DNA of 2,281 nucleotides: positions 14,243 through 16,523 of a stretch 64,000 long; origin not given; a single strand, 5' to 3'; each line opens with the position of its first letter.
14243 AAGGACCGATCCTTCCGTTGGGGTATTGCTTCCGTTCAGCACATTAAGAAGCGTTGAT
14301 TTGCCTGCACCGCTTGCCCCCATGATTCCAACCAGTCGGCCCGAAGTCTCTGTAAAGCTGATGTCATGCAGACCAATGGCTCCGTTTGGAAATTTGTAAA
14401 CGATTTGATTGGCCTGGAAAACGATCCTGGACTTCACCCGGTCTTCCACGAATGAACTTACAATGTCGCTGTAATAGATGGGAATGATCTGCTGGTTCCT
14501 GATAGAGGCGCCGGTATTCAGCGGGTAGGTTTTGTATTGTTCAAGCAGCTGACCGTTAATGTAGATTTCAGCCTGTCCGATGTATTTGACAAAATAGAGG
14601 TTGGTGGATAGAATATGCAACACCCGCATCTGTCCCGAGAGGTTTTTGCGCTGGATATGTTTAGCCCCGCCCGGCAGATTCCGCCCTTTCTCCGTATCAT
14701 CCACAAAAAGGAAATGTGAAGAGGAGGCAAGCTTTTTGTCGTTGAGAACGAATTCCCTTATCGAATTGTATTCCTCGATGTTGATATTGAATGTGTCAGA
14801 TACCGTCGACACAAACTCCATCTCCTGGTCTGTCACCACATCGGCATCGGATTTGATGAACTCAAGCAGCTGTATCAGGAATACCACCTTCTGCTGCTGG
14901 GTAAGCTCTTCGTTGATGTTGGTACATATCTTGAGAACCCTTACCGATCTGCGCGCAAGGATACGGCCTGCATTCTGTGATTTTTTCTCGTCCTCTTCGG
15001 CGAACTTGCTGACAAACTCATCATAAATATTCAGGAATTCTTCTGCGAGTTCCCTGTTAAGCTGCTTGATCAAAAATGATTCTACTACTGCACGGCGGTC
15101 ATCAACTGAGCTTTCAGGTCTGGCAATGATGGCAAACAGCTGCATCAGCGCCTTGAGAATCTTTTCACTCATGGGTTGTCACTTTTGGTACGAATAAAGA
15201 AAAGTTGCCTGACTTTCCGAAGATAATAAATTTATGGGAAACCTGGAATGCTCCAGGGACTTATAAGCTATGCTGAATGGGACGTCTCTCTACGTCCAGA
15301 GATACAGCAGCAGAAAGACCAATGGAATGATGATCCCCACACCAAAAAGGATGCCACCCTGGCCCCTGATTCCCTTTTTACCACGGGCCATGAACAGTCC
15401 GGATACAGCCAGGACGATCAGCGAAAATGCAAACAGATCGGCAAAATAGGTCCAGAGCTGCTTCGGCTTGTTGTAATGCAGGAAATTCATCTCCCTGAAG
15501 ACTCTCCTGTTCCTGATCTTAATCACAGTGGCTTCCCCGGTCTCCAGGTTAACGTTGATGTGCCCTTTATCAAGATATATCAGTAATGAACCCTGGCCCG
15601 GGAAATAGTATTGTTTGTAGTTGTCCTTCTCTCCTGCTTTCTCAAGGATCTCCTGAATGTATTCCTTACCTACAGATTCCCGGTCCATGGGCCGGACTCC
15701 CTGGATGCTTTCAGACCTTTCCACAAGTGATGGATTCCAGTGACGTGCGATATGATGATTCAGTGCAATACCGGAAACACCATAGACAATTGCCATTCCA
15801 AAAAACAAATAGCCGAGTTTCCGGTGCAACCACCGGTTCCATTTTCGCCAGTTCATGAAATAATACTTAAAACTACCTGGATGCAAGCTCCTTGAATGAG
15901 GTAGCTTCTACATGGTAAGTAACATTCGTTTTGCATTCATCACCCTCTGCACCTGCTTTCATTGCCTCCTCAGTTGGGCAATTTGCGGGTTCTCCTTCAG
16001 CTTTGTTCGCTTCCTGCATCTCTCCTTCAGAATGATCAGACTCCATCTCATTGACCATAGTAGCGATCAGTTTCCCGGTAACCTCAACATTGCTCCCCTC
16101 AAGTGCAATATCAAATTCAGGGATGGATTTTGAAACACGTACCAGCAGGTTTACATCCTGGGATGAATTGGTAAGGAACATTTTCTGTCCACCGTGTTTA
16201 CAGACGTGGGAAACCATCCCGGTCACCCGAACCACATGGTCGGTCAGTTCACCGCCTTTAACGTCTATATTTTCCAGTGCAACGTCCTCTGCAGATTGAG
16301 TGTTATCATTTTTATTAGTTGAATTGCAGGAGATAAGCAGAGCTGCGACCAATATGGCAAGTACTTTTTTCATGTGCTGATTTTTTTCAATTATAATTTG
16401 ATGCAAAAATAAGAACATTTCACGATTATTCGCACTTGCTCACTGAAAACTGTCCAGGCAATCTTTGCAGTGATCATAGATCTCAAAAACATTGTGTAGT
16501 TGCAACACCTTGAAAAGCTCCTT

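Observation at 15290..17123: Translationally coupled Hpt-STAS pair heading a co-directional run with a lipoprotein and a PepSY_TM protein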

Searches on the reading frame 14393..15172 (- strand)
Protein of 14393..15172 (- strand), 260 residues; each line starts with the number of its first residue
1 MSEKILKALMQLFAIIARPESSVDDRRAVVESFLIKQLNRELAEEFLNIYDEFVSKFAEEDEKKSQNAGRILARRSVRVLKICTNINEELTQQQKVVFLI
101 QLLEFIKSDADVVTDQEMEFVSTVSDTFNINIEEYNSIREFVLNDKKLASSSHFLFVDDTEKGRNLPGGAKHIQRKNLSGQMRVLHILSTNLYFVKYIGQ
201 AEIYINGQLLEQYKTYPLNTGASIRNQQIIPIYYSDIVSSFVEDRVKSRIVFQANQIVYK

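Call 29: search_protein_families(library=pfam, proteins=[window:14393-15172:-], max_evalue=10)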
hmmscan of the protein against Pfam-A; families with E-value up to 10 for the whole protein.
window:14393-15172:- (260 aa): 3 families
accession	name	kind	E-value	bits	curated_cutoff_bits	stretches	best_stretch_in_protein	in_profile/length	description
PF05099.18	TerB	-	0.0058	17.3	24.4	1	56-139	54-117/118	Tellurite resistance protein TerB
PF00638.24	Ran_BP1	-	0.017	15.8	23.2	1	63-87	42-65/122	RanBP1 domain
PF08822.17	DUF1804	-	0.12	12.8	29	1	24-129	6-109/164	Protein of unknown function (DUF1804)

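Call 53: find_homologous_proteins(query=window:14393-15172:-, max_evalue=0.001)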
Query window:14393-15172:- (260 aa): 255 proteins with E <= 0.001 among 889 candidates; the best 120 are listed.
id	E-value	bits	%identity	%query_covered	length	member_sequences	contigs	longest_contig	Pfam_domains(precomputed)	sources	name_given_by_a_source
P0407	3.0e-95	336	63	100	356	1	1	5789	-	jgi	-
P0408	5.1e-90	319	61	100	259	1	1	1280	-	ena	-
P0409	8.2e-90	318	61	100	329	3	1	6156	PF00005.34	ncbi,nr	ncbi:MAG: ATP-binding cassette domain-containing protein, partial [Bacteroidota bacterium]|nr:ATP-bi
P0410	9.8e-89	315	59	100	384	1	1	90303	PF00005.34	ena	-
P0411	1.6e-88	314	59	100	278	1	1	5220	-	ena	-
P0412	2.6e-88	314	60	100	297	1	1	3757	PF00005.34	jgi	jgi:ABC-type multidrug transport system fused ATPase/permease subunit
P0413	2.9e-87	310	61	97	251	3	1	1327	-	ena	-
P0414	6.6e-86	306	56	100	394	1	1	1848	PF00005.34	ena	-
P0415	7.1e-85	302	58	99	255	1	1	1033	-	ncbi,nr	ncbi:MAG: hypothetical protein KAT15_19420, partial [Bacteroidales bacterium]|nr:hypothetical protei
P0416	1.1e-84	302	57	100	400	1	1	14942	PF00005.34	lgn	-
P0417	7.7e-80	286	55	100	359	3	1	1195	PF05099.19,PF00005.34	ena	-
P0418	3.8e-79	284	54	100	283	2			PF05099.19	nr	nr:TerB family tellurite resistance protein [Bacteroidota bacterium]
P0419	1.2e-77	279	53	100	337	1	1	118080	PF00005.34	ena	-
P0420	3.4e-76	274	53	100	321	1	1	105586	PF00005.34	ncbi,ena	-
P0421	1.0e-75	272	53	100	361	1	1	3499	PF00005.34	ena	-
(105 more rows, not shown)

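Call 66: predict_structure(alignment_id=A3)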
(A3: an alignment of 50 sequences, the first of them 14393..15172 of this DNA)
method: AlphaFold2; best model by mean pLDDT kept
length: 260 residues; sequences in the alignment: 50
mean_pLDDT: 91.7   pTM: 0.87
mean pLDDT of the five models: 91.7, 91.2, 89.4, 89.2, 88.9
residues with pLDDT >= 90: 205; 70-90: 36; 50-70: 19; < 50: 0
segments of 3 or more residues with pLDDT < 50: none
pLDDT, mean of each block of 10 residues (from residue 1): 95 93 92 94 98 94 81 92 96 97 90 91 97 97 93 95 76 96 97 97 96 96 97 97 68 69
secondary structure, 60 per line:
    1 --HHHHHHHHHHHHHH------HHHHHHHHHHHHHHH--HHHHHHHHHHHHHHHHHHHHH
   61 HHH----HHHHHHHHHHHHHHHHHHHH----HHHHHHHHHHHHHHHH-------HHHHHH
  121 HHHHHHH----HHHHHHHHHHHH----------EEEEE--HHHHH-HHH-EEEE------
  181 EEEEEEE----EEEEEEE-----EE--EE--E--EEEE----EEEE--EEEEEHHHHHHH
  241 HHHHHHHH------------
elements in order: H3-16 H23-37 H40-63 H68-87 H92-107 H115-127 H132-143 E154-158 H161-165 E171-174 E181-187 E192-198 E215-218 E223-226 E229-233 H234-248
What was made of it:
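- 12086..15172 (-): ABC-G-type exporter, 1028 aa, with an N-terminal TerB-like helical domain and an FHA-like β-sandwich (about residues 150-235, window 14468-14725); a neighbour. The AF2 model has pLDDT 91.7 (call 66).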

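Call 69: fold_search(model_id=the predicted structure, library=pdb)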
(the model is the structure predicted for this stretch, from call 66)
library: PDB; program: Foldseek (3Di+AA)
matches with E <= 10: 370; with E <= 0.001: 0
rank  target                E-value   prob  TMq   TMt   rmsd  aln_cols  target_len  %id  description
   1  5t2f_A                2.9e-03  0.99  0.22  0.24  17.3       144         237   17  Structure of the FHA1 domain of Rad53 bound to the BRCT domain of Dbf4 (released 2017-03-15)
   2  5t2f_C                5.0e-03  0.90  0.22  0.23  19.3       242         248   11  Structure of the FHA1 domain of Rad53 bound to the BRCT domain of Dbf4 (released 2017-03-15)
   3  5yyz_A                6.9e-03  1.00  0.22  0.50   9.4        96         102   16  Crystal structure of the MEK1 FHA domain in complex with the HOP1 pThr318 peptide. (released 2018-10-17)
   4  5t2f_D                7.7e-03  0.85  0.22  0.24  19.4       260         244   10  Structure of the FHA1 domain of Rad53 bound to the BRCT domain of Dbf4 (released 2017-03-15)
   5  5yyx                  1.0e-02  0.99  0.21  0.40   6.5        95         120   18  Crystal Structure of the MEK1 FHA domain (released 2018-10-10)
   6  5t2s_A                1.2e-02  0.77  0.22  0.23  19.4       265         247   12  Structure of the FHA1 domain of Rad53 bound simultaneously to the BRCT domain of Dbf4 and a phosphopeptide. (released 2016-10-12)
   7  1g6g_B                1.4e-02  0.99  0.22  0.42   7.0        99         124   20  X-RAY STRUCTURE OF THE N-TERMINAL FHA DOMAIN FROM S. CEREVISIAE RAD53P IN COMPLEX WITH A PHOSPHOTHREONINE PEPTIDE AT 1 (released 2000-12-13)
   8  5xzw_B                1.6e-02  0.96  0.22  0.16  11.1       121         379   16  Crystal structure of Rad53 1-466 (released 2017-10-11)
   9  4jon_E                1.7e-02  0.98  0.21  0.41   9.8       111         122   13  Crystal structure of a centrosomal protein 170kDa, transcript variant beta (CEP170) from Homo sapiens at 2.15 A resolu (released 2013-04-17)
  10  1g3g_MODEL_1_A        1.7e-02  0.97  0.20  0.30   9.6       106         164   18  NMR STRUCTURE OF THE FHA1 DOMAIN OF YEAST RAD53 (released 2001-01-10)
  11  4jon_A                2.1e-02  0.99  0.20  0.40   9.7       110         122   13  Crystal structure of a centrosomal protein 170kDa, transcript variant beta (CEP170) from Homo sapiens at 2.15 A resolu (released 2013-04-17)
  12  5xzv_A                2.3e-02  0.97  0.22  0.16  15.3       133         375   13  Crystal structure of Rad53 1-466 in complex with AMP-PNP (released 2017-10-11)
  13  5t2s_C                2.4e-02  0.98  0.22  0.23   7.9       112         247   17  Structure of the FHA1 domain of Rad53 bound simultaneously to the BRCT domain of Dbf4 and a phosphopeptide. (released 2016-10-12)
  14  5xzv_B                2.4e-02  0.97  0.22  0.16  14.7       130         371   17  Crystal structure of Rad53 1-466 in complex with AMP-PNP (released 2017-10-11)
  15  5xzw_A                2.8e-02  0.98  0.21  0.16   8.3       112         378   14  Crystal structure of Rad53 1-466 (released 2017-10-11)
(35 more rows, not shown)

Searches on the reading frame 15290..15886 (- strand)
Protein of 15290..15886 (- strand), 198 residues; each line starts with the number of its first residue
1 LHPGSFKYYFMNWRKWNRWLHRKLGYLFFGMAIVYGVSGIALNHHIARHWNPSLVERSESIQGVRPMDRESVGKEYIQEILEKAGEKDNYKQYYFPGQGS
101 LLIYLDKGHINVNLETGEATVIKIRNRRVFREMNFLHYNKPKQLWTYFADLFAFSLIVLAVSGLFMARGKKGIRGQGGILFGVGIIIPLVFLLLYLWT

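Call 3: search_protein_families(library=pfam, proteins=[window:15290-15886:-], max_evalue=0.01)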
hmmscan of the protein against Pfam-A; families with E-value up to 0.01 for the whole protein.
window:15290-15886:- (198 aa): 2 families
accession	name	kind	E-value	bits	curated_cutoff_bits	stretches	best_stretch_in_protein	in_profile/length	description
PF16357.10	PepSY_TM_like_2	-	3.2e-11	44.1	27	1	28-195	16-195/197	Putative PepSY_TM-like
PF03929.21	PepSY_TM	-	1.5e-06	28.7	28.8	1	18-170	1-159/295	PepSY-associated TM region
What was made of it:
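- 15290..15856 (-): PepSY_TM_like_2 membrane protein; a neighbour. PF16357 scores 44.1 bits (call 3).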

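Call 4: search_protein_families(library=ncbifam, proteins=[window:15290-15886:-], max_evalue=0.01)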
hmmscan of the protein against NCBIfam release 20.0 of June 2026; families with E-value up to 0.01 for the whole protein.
window:15290-15886:- (198 aa): 0 families

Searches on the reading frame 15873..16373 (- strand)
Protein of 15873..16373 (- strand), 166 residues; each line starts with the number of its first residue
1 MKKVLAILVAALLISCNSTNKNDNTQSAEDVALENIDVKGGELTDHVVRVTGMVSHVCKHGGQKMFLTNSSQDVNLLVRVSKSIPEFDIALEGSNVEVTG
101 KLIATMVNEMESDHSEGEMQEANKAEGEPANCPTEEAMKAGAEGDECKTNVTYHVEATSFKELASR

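Call 3: search_protein_families(library=pfam, proteins=[window:15873-16373:-], max_evalue=0.01)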
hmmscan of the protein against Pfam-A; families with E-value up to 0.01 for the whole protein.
window:15873-16373:- (166 aa): 0 families

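Call 4: search_protein_families(library=ncbifam, proteins=[window:15873-16373:-], max_evalue=0.01)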
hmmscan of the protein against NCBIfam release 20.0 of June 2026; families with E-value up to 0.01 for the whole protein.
window:15873-16373:- (166 aa): 0 families

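Call 29: search_protein_families(library=pfam, proteins=[window:15873-16373:-], max_evalue=10)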
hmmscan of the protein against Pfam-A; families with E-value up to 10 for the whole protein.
window:15873-16373:- (166 aa): 1 family
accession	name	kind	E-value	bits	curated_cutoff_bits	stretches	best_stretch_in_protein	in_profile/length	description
PF19185.5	DUF5867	-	0.047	13.4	25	1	19-121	59-160/274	Family of unknown function (DUF5867)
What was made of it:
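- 15873..16373 (-): Lipoprotein, 166 aa, no family match; a syntenic neighbour, not part of the unit. No Pfam or NCBIfam hit (calls 3, 4, 29).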
